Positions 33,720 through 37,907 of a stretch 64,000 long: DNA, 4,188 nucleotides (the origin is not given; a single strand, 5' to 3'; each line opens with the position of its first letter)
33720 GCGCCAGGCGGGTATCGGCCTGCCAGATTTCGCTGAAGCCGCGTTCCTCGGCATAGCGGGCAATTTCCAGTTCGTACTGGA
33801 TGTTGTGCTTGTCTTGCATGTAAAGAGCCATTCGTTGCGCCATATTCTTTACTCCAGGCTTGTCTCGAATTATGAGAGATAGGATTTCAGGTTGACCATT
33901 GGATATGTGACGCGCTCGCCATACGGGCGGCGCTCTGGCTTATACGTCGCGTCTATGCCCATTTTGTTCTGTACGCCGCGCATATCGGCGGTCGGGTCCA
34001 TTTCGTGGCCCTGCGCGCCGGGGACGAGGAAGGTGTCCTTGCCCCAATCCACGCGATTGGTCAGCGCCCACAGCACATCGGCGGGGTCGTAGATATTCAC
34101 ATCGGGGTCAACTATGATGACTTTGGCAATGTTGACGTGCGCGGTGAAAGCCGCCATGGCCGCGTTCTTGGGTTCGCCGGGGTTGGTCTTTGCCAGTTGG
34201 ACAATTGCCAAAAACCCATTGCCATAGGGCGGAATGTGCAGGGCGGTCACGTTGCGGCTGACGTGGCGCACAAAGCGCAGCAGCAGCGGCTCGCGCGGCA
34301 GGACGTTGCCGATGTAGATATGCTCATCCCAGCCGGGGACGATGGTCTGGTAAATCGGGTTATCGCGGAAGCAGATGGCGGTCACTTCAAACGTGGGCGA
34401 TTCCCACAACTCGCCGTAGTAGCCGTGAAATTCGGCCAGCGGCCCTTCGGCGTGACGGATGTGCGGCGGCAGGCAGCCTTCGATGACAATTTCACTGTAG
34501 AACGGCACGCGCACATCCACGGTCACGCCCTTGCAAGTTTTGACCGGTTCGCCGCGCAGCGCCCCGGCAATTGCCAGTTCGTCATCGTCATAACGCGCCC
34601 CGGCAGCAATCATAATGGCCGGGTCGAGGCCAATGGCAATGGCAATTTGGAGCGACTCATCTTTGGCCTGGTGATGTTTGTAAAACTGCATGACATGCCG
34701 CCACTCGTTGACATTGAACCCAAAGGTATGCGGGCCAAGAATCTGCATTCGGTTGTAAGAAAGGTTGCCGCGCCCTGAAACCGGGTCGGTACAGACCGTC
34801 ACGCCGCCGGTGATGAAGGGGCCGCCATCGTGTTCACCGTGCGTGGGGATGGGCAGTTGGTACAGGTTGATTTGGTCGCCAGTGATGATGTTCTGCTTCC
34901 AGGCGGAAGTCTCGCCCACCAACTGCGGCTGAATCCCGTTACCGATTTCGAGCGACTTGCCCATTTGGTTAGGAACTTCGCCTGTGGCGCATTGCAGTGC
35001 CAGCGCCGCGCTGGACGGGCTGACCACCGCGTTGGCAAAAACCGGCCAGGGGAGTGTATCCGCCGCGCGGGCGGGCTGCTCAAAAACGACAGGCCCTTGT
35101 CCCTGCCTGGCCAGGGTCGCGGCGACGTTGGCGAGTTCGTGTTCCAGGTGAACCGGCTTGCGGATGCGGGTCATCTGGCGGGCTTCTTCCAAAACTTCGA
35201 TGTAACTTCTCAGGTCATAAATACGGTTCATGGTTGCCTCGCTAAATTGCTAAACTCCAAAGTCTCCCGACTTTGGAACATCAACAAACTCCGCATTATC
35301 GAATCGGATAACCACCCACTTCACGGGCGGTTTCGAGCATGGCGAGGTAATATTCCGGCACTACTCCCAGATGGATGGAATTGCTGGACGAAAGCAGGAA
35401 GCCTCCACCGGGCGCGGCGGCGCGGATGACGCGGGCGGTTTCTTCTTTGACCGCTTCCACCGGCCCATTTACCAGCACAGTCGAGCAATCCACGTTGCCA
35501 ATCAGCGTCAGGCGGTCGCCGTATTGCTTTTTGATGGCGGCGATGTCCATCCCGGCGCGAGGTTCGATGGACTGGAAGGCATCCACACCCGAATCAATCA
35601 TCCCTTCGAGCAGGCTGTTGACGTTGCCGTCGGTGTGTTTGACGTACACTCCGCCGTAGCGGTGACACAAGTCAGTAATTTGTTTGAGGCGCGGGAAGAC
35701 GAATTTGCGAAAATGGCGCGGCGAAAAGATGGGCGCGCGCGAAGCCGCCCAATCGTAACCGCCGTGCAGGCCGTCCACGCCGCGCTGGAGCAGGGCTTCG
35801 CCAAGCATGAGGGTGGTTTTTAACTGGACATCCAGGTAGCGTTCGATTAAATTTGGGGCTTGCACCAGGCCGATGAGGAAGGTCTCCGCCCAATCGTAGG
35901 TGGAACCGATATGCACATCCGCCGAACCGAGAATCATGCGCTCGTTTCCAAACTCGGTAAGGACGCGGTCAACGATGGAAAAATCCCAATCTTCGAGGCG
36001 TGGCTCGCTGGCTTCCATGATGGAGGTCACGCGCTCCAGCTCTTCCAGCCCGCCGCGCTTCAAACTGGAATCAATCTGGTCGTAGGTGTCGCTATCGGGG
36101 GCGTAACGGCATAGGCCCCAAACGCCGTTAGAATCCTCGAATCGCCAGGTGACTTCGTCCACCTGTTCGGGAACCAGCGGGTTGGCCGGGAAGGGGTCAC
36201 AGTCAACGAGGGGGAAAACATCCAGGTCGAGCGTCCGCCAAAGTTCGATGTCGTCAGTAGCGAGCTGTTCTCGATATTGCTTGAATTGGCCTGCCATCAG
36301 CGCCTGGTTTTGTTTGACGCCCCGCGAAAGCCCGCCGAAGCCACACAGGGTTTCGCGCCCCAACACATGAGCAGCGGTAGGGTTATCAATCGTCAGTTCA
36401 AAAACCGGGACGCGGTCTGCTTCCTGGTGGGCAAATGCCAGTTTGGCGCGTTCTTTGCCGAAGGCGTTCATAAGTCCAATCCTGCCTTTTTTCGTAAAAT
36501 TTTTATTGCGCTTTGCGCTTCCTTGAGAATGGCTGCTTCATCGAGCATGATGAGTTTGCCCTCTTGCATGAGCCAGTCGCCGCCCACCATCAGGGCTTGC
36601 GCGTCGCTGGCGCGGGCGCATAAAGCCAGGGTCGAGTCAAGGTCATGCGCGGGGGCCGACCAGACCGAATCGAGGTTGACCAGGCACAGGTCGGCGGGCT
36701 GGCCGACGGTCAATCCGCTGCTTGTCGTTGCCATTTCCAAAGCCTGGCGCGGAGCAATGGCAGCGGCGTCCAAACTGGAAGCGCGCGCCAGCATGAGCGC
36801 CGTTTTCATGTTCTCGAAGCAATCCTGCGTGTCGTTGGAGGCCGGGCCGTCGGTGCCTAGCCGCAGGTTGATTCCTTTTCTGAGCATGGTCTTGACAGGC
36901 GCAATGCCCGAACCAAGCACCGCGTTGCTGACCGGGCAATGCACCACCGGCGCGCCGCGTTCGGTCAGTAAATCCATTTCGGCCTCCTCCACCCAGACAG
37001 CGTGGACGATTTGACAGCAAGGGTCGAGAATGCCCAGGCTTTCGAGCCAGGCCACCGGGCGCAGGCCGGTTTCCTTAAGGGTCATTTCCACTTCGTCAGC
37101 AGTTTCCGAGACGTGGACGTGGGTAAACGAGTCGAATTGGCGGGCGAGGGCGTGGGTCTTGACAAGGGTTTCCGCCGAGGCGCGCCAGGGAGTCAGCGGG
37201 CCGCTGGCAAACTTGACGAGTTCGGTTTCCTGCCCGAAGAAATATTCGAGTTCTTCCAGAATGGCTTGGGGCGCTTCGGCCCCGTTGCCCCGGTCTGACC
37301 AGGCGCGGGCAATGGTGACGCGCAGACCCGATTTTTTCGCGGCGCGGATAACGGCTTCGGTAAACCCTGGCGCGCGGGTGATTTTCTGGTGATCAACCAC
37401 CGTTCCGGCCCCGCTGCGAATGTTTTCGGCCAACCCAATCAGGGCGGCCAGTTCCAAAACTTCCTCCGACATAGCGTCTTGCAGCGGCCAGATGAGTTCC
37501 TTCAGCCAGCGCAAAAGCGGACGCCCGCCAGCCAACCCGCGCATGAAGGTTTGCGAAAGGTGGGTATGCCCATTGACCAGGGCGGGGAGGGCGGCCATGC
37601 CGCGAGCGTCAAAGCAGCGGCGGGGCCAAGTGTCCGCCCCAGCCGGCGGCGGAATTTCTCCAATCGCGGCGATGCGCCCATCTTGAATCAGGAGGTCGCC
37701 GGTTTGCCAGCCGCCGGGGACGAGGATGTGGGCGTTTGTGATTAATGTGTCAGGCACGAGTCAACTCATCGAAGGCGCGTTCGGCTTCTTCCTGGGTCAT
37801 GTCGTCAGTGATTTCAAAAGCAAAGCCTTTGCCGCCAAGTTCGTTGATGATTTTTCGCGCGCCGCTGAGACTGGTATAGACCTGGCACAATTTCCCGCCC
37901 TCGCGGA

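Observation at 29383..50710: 19-gene co-directional catabolic island built around YgeW/YgeY/SsnA/XdhD-like genes plus unexpected partners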

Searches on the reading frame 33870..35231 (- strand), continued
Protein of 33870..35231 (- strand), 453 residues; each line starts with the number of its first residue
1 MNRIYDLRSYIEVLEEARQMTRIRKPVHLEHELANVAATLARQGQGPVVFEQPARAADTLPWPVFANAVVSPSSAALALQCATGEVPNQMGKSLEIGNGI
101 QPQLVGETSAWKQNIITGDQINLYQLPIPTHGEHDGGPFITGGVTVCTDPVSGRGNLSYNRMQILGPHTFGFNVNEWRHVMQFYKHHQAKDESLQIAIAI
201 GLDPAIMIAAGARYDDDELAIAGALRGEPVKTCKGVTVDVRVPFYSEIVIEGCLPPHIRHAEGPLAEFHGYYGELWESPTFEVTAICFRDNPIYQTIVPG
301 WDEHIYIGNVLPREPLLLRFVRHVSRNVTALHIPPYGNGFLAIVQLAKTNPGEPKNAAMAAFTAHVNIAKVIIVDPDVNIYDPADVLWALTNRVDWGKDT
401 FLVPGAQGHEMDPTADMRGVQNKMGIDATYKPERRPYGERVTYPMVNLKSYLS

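Call 88: get_annotated_region(hit=H66, flank=10000)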
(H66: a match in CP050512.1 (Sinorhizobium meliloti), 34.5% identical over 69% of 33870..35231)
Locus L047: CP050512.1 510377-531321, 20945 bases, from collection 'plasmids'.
description: Sinorhizobium meliloti strain RCAM1750 plasmid p_2, complete sequence
organism: Sinorhizobium meliloti (NCBI taxid 382)
taxonomy: Bacteria; Pseudomonadota; Alphaproteobacteria; Hyphomicrobiales; Rhizobiaceae; Sinorhizobium; Sinorhizobium meliloti
host: -; source: Medicago sativa,cell culture,root nodule; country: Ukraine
typing (MOB-suite, as given by PLSDB): mobilizable; relaxase MOBQ
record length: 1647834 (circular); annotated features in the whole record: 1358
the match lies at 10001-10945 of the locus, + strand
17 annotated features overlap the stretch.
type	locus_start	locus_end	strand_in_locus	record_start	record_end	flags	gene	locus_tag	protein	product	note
CDS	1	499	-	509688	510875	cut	-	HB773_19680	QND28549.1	exo-alpha-sialidase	-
CDS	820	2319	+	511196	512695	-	-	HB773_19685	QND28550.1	peptide ABC transporter substrate-binding protein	-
CDS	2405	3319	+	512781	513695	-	-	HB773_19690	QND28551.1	ABC transporter permease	-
CDS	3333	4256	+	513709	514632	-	-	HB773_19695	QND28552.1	ABC transporter permease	-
CDS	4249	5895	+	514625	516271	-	-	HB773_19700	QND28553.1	ABC transporter ATP-binding protein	-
CDS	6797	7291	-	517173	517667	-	-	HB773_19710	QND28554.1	DUF2243 domain-containing protein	-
CDS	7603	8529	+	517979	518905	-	-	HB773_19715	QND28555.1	amidohydrolase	-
CDS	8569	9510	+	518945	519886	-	-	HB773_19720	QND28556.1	amidohydrolase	-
CDS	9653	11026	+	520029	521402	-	-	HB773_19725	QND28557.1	UbiD family decarboxylase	-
CDS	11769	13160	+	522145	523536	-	-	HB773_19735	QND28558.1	purine permease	-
CDS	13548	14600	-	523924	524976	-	-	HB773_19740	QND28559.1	GTP-binding protein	-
CDS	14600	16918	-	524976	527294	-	-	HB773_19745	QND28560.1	xanthine dehydrogenase family protein molybdopterin-binding subunit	-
CDS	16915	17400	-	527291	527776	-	-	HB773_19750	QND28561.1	(2Fe-2S)-binding protein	-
CDS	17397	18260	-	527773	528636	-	-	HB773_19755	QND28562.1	xanthine dehydrogenase family protein subunit M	-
CDS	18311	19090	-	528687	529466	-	-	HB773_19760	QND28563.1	GntR family transcriptional regulator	-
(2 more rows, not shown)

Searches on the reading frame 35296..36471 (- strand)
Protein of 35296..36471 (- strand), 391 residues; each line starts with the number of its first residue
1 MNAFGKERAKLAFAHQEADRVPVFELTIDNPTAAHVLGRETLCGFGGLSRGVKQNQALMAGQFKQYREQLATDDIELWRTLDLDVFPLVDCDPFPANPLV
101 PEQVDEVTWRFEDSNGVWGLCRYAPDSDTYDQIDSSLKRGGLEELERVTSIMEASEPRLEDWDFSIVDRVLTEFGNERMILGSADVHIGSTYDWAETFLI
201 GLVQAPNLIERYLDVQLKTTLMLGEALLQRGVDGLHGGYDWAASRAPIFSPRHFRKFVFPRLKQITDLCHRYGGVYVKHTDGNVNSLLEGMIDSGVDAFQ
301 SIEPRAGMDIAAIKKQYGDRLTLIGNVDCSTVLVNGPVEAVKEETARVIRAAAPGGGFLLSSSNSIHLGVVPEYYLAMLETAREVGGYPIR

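Call 4: search_protein_families(library=pfam, proteins=[window:35296-36471:-])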
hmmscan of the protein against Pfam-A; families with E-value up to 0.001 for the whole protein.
window:35296-36471:- (391 aa): 1 family
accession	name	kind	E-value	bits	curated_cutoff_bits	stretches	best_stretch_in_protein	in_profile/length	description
PF01208.23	URO-D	-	8.1e-22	78.1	23.9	1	195-384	162-345/346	Uroporphyrinogen decarboxylase (URO-D)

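Call 6: search_protein_families(library=ncbifam, proteins=[window:35296-36471:-], max_evalue=1e-8)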
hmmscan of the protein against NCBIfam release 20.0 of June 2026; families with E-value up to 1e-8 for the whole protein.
window:35296-36471:- (391 aa): 4 families
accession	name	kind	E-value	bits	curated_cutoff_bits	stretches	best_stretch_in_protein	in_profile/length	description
NF004889.0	PRK06252.1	subfamily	1e-19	70.7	244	1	196-351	159-306/340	methylcobalamin:coenzyme M methyltransferase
TIGR01463.1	mtaA_cmuA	subfamily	5.1e-19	68.7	235.4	1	196-384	158-337/340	MtaA/CmuA family methyltransferase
NF040654.1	MtaA_Meth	equivalog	1.3e-16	60.5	400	1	195-351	156-305/337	methylcobamide:CoM methyltransferase MtaA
NF041608.1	methylcob_mtaseMtbA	equivalog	1.1e-09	37.9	600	1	219-357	181-317/339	methylcobamide:CoM methyltransferase MtbA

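Call 62: search_solved_structures(query=window:35296-36471:-, max_evalue=0.001)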
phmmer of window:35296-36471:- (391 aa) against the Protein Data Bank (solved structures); distinct sequences matched with E-value up to 0.001: 2.
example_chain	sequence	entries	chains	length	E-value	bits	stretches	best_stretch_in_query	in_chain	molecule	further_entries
4ay7_A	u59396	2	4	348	3.5e-13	52.4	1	186-351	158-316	METHYLCOBALAMIN: COENZYME M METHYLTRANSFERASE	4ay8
3cyv_A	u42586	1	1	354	0.00012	24.3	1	248-381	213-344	Uroporphyrinogen decarboxylase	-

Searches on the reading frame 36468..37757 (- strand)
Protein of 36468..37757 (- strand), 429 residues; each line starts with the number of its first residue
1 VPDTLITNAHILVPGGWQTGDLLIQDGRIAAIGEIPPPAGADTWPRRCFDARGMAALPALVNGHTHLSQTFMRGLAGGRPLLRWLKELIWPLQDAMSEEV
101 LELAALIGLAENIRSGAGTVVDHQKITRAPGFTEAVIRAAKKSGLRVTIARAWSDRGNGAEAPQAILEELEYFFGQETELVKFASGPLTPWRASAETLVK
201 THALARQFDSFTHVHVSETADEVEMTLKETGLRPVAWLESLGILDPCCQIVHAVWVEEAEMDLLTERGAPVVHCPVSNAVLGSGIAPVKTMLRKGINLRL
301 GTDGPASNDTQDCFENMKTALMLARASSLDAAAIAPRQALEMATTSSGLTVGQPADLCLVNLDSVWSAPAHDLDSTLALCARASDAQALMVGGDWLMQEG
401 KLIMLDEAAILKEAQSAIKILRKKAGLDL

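Call 4: search_protein_families(library=pfam, proteins=[window:36468-37757:-])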
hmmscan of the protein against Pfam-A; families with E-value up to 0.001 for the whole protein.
window:36468-37757:- (429 aa): 2 families
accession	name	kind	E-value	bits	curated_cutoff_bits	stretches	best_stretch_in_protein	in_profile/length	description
PF01979.26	Amidohydro_1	-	2.8e-48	165.3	25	1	56-395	2-344/345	Amidohydrolase family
PF07969.17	Amidohydro_3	-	5.2e-08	33.2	29.7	1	247-367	308-451/472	Amidohydrolase family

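Call 6: search_protein_families(library=ncbifam, proteins=[window:36468-37757:-], max_evalue=1e-8)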
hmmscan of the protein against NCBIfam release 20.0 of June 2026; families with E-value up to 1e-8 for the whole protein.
window:36468-37757:- (429 aa): 25 families
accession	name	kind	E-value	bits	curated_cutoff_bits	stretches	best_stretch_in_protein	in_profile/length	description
NF005557.0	PRK07228.1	equivalog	1.3e-87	294.4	522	1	18-426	20-442/445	5'-deoxyadenosine deaminase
NF004701.0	PRK06038.1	equivalog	2.1e-82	277.1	609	1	2-424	4-429/432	N-ethylammeline chlorohydrolase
NF006549.0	PRK09045.1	equivalog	1.2e-78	264.7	540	1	22-416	32-434/444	TRZ/ATZ family hydrolase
NF006055.0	PRK08203.1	equivalog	9.9e-71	238.6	532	1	18-424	25-453/455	8-oxoguanine deaminase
NF006252.0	PRK08393.1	equivalog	2.2e-66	224.7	617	1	20-419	21-421/424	N-ethylammeline chlorohydrolase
NF009059.0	PRK12393.1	equivalog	8.3e-57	192.9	543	1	19-424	28-458/460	amidohydrolase family protein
NF006056.0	PRK08204.1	subfamily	1.3e-49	169.2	391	1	4-424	5-443/449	hypothetical protein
TIGR03314.1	Se_ssnA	subfamily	1.8e-49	168.8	455.5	1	47-421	47-437/441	putative selenium metabolism protein SsnA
NF004995.0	PRK06380.1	subfamily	2.9e-49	168.2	567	1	5-410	4-412/418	metal-dependent hydrolase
NF005540.0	PRK07203.1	equivalog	5.2e-49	167.1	444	1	18-421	20-438/444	putative aminohydrolase SsnA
NF012037.0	PRK15493.1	equivalog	4e-48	164.3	779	1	49-416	50-428/435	bifunctional S-methyl-5'-thioadenosine deaminase/S-adenosylhomocysteine deaminase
NF005211.0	PRK06687.1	equivalog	6.7e-43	147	703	1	20-404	22-416/419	TRZ/ATZ family protein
NF006681.0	PRK09229.1-2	equivalog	3.1e-37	128.4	362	1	20-414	22-443/451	formimidoylglutamate deiminase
TIGR02022.1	hutF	equivalog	1.1e-32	113.3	413.05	1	7-406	5-440/455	formimidoylglutamate deiminase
NF006679.0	PRK09228.1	subfamily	1.6e-30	106.3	351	1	18-347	30-361/433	guanine deaminase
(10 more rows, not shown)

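Call 73: search_solved_structures(query=window:36468-37757:-, max_evalue=1e-30)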
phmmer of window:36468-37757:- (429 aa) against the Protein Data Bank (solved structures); distinct sequences matched with E-value up to 1e-30: 8.
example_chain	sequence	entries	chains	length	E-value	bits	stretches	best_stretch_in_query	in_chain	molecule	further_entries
4f0r_A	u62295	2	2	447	4.3e-52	180.7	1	22-413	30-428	5-methylthioadenosine/S-adenosylhomocysteine deaminase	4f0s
4dyk_A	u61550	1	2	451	5.3e-50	173.8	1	22-415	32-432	AMIDOHYDROLASE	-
4gbd_A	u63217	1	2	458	6.3e-50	173.5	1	22-415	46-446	Putative uncharacterized protein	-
3lnp_A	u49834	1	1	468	2.3e-48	168.4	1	19-419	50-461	Amidohydrolase family Protein OLEI01672_1_465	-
4dzh_A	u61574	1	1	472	1.2e-47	166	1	41-415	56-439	AMIDOHYDROLASE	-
4v1x_A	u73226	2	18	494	2.8e-46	161.5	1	23-425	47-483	ATRAZINE CHLOROHYDROLASE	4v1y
3hpa_A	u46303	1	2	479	2e-40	142.3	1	20-413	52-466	AMIDOHYDROLASE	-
7ww2_A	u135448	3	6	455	1.3e-39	139.6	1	19-413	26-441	8-oxoguanine deaminase | Hydroxydechloroatrazine ethylaminohydrolase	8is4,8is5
